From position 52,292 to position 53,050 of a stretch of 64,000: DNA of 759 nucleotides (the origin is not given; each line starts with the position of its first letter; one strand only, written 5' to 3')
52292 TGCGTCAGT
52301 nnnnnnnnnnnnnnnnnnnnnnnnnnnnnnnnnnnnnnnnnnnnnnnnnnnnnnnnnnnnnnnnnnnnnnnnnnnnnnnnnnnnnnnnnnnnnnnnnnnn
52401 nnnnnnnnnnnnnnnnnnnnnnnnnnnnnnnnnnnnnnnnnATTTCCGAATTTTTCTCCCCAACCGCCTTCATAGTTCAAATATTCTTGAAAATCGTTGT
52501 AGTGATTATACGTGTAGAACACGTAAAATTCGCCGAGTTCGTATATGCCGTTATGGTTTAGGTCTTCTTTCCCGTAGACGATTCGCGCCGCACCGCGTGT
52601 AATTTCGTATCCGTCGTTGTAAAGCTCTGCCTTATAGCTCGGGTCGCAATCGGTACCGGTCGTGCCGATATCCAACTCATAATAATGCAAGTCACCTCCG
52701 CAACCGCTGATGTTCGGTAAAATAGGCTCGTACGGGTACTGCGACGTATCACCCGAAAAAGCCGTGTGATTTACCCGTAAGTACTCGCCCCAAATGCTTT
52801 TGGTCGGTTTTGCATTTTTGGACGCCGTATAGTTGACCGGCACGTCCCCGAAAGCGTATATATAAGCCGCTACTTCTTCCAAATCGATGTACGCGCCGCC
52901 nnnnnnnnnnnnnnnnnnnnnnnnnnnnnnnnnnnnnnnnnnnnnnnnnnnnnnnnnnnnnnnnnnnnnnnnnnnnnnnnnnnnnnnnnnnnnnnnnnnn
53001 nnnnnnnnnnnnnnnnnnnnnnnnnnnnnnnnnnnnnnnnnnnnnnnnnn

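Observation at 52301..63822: Candidate extracellular nucleic-acid capture/degradation/uptake locus: CUT1-type ABC importer fused in one gene string to SNase-, OB-fold- and barnase-type lipoproteins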

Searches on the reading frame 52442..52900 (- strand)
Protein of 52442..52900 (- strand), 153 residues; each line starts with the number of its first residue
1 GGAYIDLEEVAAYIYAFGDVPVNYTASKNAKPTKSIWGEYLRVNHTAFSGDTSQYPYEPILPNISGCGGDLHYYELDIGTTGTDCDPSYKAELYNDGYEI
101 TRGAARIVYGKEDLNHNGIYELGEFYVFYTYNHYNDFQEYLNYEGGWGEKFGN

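Call 66: search_protein_representatives(protein=window:52442-52900:-)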
Query: 153 residues. Proteins with E-value up to 0.001 (for the whole library): 269; up to 1e-10: 207; up to 1e-30: 131. The best 150 are listed.
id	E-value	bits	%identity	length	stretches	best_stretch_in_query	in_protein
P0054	3.3e-79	281.0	80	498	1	1-153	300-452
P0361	2.6e-78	278.1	79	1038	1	2-153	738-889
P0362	2.0e-76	271.9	79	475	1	1-153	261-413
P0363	1.1e-75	269.6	80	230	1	2-153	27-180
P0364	1.8e-75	268.8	78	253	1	2-153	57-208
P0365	5.4e-75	267.3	75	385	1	1-153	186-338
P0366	7.9e-75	266.8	78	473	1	1-153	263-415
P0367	8.2e-74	263.5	67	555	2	1-153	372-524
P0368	6.6e-73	260.5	75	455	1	1-153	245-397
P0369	2.0e-72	258.9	75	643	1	2-153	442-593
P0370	1.3e-71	256.3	76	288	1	1-153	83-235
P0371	3.2e-71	255.0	73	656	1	1-153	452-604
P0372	1.5e-70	252.9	74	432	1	1-153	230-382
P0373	6.4e-70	250.8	74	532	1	1-153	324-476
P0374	1.4e-69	249.7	73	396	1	1-153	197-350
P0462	2.5e-39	151.3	51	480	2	1-153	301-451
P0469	1.1e-36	142.6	49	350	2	1-152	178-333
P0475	5.2e-36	140.5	48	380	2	1-153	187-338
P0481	4.1e-34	134.3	47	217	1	2-152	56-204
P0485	2.0e-33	132.1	46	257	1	2-152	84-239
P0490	5.2e-31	124.2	45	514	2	2-153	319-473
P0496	7.9e-30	120.4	47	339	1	3-153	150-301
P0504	2.1e-28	115.7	46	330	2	3-153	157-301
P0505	3.0e-28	115.2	46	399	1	1-153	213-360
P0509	3.5e-27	111.7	46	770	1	1-153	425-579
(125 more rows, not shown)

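Call 68: search_protein_families(library=pfam, proteins=[P0462, P0469, P0475, P0481, P0485, P0490, P0496, P0504, P0505, P0509], max_evalue=0.1)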
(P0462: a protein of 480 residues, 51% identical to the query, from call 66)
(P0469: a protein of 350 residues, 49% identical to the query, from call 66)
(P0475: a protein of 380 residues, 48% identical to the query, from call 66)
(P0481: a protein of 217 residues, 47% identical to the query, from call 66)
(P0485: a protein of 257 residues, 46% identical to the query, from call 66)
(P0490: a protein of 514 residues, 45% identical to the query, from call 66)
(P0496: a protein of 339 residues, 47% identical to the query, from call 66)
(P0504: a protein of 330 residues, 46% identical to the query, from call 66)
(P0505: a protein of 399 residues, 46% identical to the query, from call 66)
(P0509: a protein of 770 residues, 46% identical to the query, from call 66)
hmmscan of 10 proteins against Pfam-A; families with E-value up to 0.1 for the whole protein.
P0462 (480 aa): 2 families
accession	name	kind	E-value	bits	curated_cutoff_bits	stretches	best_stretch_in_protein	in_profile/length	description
PF18998.6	Flg_new_2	-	2.3e-13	50.3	23.6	2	32-105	3-72/73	Divergent InlB B-repeat domain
PF00084.26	Sushi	-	0.086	13.7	20.7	0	118-148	7-35/56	Sushi repeat (SCR repeat)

P0469 (350 aa): 0 families

P0475 (380 aa): 0 families

P0481 (217 aa): 1 family
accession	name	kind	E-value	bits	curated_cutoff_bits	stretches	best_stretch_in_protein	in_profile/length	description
PF00545.25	Ribonuclease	-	0.029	15.3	24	1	72-189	16-94/98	ribonuclease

P0485 (257 aa): 1 family
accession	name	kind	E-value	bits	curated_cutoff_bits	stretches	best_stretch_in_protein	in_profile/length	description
PF00545.25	Ribonuclease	-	0.047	14.7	24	1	147-226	39-96/98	ribonuclease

P0490 (514 aa): 1 family
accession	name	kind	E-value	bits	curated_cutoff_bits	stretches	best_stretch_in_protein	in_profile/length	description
PF20578.4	aBig_2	-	1.1e-06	28.8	27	1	49-111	20-87/89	Atrophied bacterial Ig domain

P0496 (339 aa): 0 families

P0504 (330 aa): 0 families

P0505 (399 aa): 0 families

P0509 (770 aa): 1 family
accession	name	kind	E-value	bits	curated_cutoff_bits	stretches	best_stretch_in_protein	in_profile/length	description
PF05495.17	zf-CHY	-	0.0063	17.4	31.3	0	203-263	8-65/68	CHY zinc finger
